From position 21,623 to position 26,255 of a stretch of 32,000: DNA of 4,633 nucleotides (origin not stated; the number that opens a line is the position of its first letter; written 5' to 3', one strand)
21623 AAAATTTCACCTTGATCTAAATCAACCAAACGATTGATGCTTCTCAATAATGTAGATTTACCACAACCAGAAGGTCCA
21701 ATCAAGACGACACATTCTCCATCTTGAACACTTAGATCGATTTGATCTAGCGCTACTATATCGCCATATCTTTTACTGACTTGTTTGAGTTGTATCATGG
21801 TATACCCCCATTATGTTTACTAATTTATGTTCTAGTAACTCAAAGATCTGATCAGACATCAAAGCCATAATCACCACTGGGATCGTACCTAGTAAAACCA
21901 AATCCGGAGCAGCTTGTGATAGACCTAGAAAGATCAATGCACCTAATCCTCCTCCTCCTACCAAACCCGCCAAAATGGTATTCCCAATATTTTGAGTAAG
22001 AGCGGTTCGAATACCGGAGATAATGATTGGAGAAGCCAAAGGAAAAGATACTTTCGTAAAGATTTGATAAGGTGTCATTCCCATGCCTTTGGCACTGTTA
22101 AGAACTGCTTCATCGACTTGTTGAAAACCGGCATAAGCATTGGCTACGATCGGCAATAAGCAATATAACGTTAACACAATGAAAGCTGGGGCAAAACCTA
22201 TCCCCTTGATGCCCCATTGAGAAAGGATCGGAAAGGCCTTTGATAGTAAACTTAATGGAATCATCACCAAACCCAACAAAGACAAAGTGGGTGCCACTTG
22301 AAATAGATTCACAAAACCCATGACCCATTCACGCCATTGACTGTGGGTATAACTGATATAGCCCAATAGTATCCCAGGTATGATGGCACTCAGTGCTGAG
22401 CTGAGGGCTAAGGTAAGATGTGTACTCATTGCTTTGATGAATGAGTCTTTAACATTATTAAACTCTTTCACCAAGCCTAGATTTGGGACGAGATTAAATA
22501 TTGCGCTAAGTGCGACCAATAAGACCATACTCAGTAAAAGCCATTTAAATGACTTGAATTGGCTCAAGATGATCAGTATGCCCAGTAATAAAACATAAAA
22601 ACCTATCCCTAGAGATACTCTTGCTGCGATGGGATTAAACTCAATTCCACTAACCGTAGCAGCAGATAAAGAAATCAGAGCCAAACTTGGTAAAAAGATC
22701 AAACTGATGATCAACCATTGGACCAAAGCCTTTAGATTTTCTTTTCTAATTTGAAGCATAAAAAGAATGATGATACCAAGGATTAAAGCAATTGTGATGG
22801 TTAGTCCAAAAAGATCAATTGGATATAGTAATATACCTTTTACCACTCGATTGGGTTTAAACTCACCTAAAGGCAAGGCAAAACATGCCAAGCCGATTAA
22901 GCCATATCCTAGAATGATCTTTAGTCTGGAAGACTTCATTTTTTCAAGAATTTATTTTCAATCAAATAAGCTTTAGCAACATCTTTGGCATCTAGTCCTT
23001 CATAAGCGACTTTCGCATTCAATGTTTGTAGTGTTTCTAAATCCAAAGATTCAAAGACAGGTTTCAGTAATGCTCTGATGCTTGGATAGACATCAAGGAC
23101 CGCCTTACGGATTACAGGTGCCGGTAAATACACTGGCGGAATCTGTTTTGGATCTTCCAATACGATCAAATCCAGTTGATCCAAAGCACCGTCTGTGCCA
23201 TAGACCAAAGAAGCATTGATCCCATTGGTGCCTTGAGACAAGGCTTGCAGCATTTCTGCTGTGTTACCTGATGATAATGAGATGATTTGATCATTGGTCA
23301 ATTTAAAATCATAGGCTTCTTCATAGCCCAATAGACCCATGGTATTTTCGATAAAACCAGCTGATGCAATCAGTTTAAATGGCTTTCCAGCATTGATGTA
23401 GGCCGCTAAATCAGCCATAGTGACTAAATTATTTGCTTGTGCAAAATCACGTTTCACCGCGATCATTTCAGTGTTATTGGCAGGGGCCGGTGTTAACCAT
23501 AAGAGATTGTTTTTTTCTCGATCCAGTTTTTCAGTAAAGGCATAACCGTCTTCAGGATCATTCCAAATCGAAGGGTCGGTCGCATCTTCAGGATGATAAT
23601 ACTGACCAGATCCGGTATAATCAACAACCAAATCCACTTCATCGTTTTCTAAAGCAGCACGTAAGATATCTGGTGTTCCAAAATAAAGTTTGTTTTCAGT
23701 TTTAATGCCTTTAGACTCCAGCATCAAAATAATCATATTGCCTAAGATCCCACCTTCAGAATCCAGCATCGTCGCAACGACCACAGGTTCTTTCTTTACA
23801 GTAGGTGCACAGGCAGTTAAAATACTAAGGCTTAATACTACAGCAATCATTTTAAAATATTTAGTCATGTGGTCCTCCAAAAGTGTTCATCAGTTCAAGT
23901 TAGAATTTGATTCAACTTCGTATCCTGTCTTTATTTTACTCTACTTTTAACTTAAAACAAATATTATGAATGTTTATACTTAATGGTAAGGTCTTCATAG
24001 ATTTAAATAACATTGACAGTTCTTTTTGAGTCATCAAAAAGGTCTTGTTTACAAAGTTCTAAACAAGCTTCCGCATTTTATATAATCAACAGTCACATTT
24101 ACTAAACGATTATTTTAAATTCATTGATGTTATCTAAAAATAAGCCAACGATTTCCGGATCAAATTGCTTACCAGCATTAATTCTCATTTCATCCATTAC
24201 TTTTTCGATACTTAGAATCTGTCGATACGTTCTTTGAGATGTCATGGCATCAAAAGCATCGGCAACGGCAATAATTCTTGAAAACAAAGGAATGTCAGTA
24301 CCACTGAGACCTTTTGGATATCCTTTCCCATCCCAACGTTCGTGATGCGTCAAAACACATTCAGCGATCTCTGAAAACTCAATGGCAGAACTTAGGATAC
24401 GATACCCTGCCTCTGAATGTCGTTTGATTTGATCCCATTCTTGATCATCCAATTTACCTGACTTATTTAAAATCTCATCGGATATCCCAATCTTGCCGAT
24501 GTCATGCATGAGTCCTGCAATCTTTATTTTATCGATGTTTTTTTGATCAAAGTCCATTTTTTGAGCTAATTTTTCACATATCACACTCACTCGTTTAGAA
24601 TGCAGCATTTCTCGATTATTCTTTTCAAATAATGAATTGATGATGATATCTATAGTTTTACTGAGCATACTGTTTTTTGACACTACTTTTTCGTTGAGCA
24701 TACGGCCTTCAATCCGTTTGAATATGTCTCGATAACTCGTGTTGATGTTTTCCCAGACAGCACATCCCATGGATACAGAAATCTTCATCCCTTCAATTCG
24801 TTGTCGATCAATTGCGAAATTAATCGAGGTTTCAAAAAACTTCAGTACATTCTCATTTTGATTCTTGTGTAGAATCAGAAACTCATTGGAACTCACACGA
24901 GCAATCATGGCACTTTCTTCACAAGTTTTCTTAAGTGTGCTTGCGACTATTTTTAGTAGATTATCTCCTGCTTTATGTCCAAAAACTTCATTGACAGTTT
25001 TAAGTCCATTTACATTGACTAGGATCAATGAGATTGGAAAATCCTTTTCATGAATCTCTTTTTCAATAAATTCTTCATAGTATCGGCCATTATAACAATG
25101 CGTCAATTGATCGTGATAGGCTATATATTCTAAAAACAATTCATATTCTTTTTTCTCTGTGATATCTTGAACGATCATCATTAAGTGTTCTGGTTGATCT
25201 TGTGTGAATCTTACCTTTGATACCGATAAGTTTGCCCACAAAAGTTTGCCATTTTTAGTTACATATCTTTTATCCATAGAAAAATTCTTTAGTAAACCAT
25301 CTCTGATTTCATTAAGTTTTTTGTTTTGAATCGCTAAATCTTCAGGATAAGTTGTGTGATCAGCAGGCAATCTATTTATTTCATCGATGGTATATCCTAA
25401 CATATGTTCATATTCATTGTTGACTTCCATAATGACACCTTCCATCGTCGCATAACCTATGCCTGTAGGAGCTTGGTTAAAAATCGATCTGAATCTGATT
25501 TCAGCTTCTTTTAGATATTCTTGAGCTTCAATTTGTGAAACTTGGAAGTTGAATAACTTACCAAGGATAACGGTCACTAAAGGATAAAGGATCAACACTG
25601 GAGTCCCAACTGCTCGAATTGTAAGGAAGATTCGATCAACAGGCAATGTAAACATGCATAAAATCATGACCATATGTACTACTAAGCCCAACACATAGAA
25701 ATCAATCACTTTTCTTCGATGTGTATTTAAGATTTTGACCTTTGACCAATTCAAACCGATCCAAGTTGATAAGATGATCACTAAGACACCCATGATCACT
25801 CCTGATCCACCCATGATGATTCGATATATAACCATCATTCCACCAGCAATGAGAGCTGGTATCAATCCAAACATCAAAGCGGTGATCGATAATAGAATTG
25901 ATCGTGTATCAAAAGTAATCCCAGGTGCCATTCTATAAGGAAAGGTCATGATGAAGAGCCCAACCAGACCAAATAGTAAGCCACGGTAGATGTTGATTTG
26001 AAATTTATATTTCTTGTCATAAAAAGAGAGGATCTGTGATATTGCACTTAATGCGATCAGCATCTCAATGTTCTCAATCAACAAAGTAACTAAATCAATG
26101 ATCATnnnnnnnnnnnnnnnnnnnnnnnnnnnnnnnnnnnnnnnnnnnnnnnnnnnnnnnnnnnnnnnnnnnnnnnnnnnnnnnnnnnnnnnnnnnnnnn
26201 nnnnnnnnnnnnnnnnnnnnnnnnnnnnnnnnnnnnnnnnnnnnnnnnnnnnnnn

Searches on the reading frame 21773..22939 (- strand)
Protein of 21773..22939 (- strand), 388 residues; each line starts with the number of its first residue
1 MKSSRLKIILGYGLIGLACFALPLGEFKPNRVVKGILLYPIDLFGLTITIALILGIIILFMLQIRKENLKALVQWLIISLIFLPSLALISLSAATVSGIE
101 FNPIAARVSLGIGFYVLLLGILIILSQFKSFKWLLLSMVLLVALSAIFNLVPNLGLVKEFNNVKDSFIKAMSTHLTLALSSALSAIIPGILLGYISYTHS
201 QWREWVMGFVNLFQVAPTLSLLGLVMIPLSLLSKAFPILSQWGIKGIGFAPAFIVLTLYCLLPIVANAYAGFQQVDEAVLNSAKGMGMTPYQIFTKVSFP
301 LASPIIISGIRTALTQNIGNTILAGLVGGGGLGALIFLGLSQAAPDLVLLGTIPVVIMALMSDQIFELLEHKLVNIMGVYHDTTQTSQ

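Call 70: search_protein_families(library=pfam, proteins=[window:21773-22939:-], max_evalue=0.00001)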
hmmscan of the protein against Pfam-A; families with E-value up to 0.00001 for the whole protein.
window:21773-22939:- (388 aa): 1 family
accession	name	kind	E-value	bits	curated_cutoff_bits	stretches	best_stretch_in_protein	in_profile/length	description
PF00528.27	BPD_transp_1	-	3.8e-21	76.1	26.4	1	189-373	5-182/184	Binding-protein-dependent transport system inner membrane component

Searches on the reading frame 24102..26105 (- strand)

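Call 3: search_protein_families(library=pfam, proteins=[window:24102-26105:-], max_evalue=1)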
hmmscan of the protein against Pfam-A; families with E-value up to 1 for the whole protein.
window:24102-26105:- (667 aa): 10 families
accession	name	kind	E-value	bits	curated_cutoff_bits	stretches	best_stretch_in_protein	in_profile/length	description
PF13487.12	HD_5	-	4.5e-40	137.6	27.2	1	490-652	5-170/170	HD domain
PF01966.28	HD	-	2.5e-24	86.2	22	1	502-621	4-116/116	HD domain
PF00990.26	GGDEF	-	1.4e-23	83.9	23.8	1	329-474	1-156/161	Diguanylate cyclase, GGDEF domain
PF07694.17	5TM-5TMR_LYT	-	1.9e-20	73.6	24.6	1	29-184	8-165/169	5TMR of 5TMR-LYT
PF00989.32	PAS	-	4.7e-09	36.7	22.6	1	204-315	2-113/113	PAS fold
PF13426.13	PAS_9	-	1.5e-07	32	27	1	220-317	8-103/103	PAS domain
PF08447.18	PAS_3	-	5.3e-06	27.1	25.6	1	226-309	2-86/89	PAS fold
PF13188.13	PAS_8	-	3.1e-05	24.1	21.8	1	204-243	2-43/65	PAS domain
PF08668.18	HDOD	-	3.3e-05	23.9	22.9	1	501-554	97-148/196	HDOD domain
PF08448.16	PAS_4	-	0.0035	18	23.1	1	209-319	1-109/110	PAS fold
